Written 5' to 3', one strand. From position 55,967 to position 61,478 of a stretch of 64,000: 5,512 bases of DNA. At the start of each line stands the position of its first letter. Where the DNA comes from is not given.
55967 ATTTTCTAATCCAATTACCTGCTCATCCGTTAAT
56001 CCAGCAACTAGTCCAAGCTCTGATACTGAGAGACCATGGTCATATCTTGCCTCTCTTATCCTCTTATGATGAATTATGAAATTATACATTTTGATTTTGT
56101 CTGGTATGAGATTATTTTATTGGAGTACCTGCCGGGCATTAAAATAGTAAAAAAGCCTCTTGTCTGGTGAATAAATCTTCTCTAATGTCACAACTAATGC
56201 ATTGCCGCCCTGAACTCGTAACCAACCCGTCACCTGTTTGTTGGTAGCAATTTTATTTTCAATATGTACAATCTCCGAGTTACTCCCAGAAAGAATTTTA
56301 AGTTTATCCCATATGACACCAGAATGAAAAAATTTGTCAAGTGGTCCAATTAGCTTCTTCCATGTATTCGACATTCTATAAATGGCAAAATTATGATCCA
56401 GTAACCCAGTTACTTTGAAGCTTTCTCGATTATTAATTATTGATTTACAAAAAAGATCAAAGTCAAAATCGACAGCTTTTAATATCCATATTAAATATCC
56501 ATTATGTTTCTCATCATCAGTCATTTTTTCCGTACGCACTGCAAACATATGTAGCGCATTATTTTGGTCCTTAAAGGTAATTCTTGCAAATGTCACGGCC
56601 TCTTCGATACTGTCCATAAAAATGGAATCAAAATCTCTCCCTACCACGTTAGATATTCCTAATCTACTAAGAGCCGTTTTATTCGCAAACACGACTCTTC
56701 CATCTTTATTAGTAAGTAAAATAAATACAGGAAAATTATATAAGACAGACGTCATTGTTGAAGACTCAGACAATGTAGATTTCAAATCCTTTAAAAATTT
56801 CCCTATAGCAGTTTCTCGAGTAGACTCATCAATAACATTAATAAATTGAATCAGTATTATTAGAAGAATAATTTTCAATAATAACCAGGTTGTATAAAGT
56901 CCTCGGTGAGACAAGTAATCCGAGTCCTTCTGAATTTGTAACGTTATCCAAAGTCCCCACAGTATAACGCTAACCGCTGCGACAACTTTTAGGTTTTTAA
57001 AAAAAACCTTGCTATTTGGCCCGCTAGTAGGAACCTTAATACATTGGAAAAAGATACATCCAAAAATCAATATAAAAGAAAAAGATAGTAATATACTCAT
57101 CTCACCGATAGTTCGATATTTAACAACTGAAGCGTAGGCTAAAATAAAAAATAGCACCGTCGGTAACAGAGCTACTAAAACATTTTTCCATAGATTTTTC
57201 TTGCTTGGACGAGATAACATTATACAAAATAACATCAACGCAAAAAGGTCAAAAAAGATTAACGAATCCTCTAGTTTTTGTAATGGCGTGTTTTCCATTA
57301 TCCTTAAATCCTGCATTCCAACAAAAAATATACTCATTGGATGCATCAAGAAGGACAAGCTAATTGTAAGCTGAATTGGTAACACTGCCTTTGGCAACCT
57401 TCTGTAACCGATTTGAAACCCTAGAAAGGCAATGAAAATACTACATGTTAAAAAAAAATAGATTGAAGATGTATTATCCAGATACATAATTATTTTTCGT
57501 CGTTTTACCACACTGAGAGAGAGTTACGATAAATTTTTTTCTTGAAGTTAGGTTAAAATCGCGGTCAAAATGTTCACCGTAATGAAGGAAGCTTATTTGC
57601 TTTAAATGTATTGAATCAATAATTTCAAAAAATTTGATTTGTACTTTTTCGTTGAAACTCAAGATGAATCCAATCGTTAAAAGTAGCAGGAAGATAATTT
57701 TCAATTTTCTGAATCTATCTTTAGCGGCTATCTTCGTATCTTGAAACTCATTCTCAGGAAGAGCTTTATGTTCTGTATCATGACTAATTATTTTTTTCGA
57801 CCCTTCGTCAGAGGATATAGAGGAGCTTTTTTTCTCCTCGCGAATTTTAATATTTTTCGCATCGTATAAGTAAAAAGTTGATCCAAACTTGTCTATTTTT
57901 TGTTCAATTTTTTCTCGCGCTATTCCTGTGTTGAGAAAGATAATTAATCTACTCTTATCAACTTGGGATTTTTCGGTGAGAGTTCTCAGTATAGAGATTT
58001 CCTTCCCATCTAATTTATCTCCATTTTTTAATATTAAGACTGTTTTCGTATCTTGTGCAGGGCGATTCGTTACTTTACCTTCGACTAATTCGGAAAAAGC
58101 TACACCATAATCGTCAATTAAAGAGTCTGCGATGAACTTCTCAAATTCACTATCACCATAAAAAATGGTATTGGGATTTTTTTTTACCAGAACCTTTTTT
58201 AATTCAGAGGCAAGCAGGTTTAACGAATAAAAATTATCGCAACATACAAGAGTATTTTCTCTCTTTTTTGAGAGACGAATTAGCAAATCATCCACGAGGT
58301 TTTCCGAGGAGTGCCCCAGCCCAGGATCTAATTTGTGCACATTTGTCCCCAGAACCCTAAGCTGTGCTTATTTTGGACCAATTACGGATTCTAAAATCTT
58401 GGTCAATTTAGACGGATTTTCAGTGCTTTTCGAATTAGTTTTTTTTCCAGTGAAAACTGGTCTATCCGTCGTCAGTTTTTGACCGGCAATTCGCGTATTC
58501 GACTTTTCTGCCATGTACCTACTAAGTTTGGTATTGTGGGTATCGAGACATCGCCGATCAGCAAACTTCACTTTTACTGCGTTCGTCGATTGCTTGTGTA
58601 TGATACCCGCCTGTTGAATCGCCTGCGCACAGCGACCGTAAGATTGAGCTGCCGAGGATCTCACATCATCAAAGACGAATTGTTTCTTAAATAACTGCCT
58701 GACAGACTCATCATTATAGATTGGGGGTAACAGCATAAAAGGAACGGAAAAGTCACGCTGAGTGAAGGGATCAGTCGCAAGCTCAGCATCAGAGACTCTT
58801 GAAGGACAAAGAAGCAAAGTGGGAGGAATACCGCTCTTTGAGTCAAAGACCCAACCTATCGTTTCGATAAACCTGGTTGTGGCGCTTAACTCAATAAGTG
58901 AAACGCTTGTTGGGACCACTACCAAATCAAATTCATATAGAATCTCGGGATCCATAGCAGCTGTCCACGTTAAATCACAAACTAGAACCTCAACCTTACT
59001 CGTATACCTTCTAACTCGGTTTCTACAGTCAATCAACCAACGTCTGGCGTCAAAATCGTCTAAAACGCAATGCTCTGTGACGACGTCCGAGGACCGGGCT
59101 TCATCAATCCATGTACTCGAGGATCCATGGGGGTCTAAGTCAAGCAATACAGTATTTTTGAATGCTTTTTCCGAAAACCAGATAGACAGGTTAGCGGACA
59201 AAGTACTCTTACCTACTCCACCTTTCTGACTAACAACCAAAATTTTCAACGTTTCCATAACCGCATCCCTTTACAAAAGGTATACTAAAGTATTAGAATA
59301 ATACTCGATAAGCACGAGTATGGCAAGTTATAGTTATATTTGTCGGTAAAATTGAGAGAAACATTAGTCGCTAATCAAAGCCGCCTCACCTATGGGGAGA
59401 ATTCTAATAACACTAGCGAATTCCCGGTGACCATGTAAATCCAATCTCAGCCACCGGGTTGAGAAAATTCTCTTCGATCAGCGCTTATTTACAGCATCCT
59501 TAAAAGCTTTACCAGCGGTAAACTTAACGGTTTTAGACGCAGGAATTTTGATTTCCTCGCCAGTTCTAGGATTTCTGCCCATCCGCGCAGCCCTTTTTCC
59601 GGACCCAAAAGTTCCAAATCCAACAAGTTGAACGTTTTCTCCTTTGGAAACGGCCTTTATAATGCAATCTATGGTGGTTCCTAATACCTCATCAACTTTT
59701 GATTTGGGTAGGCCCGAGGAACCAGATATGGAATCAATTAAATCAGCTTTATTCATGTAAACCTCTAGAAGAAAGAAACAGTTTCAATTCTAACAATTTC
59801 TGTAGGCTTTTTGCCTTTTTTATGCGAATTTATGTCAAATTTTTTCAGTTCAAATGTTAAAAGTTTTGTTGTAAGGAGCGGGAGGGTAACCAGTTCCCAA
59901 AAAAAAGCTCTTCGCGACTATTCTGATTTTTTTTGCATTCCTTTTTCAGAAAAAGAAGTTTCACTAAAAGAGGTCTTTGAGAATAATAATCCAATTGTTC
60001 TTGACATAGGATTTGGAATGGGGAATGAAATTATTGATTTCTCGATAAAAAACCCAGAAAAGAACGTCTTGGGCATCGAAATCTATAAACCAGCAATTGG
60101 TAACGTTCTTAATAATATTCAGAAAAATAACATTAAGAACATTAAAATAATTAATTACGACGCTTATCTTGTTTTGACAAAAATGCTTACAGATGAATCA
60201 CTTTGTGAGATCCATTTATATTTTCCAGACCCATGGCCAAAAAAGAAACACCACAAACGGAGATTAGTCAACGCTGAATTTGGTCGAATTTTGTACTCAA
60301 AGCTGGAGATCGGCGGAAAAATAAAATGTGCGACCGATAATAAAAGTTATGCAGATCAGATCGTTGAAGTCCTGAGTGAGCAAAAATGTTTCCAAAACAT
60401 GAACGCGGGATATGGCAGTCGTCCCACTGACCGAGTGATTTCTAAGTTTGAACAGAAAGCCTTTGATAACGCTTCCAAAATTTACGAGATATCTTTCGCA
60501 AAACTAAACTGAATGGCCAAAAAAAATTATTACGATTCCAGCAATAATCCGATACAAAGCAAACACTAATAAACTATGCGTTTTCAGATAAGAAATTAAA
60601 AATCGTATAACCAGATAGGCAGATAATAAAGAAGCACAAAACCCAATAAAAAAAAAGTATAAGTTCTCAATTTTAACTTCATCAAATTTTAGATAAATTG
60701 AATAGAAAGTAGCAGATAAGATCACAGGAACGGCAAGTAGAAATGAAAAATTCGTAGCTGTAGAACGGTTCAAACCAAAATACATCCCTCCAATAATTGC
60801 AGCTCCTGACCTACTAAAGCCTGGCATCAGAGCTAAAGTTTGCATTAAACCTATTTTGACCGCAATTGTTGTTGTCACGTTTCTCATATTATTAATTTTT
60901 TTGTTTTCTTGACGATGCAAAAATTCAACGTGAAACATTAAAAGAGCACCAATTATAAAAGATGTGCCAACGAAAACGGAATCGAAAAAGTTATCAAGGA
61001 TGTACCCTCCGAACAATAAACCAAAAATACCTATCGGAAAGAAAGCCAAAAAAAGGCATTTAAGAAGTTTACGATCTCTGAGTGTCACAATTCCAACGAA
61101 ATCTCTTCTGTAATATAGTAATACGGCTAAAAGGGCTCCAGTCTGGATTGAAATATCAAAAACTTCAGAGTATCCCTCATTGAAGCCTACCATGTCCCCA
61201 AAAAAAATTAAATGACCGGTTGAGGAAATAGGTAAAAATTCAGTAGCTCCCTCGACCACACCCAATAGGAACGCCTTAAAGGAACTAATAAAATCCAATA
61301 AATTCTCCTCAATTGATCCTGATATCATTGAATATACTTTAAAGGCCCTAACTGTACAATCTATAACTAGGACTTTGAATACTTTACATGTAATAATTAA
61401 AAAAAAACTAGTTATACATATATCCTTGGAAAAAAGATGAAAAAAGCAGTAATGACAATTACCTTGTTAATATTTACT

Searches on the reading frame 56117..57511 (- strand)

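Call 76: search_protein_families(library=pfam, proteins=[window:56117-57511:-], max_evalue=0.001)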
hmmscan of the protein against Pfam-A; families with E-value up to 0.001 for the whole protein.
window:56117-57511:- (464 aa): 1 family
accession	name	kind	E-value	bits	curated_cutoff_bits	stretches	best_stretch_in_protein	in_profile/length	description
PF13426.13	PAS_9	-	2.8e-05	24.8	27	1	261-318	1-58/103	PAS domain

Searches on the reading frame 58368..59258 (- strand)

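Call 76: search_protein_families(library=pfam, proteins=[window:58368-59258:-], max_evalue=0.001)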
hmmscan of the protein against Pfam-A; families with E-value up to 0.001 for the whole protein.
window:58368-59258:- (296 aa): 4 families
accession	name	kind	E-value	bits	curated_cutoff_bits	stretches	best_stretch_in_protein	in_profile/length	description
PF01656.29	CbiA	-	5.3e-11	43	25.4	1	6-203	1-54/125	CobQ/CobB/MinD/ParA nucleotide binding domain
PF10609.15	ParA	-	1.2e-08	35.1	27.1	1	5-49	5-48/246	NUBPL iron-transfer P-loop NTPase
PF13614.12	AAA_31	-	5.2e-08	33.5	27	1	6-73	4-71/177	AAA domain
PF02374.21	ArsA_ATPase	-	9.4e-07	28.8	24.3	1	5-53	2-49/305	Anion-transporting ATPase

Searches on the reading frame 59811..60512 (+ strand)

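Call 76: search_protein_families(library=pfam, proteins=[window:59811-60512:+], max_evalue=0.001)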
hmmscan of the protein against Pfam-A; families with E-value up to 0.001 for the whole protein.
window:59811-60512:+ (233 aa): 3 families
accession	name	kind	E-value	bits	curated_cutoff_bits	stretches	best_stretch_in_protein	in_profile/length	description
PF02390.23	Methyltransf_4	-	9.2e-49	165.7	24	1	60-226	2-172/173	Putative methyltransferase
PF13847.12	Methyltransf_31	-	0.00011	22.4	27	1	60-128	4-72/145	Methyltransferase domain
PF05958.17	tRNA_U5-meth_tr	-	0.00051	19.6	23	1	55-118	197-258/357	tRNA (Uracil-5-)-methyltransferase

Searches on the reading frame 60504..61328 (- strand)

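Call 76: search_protein_families(library=pfam, proteins=[window:60504-61328:-], max_evalue=0.001)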
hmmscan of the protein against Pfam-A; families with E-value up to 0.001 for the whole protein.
window:60504-61328:- (274 aa): 1 family
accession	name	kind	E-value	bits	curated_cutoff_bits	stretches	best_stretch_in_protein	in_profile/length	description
PF02673.24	BacA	-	8.8e-71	239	33.4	1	19-266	1-257/257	Bacitracin resistance protein BacA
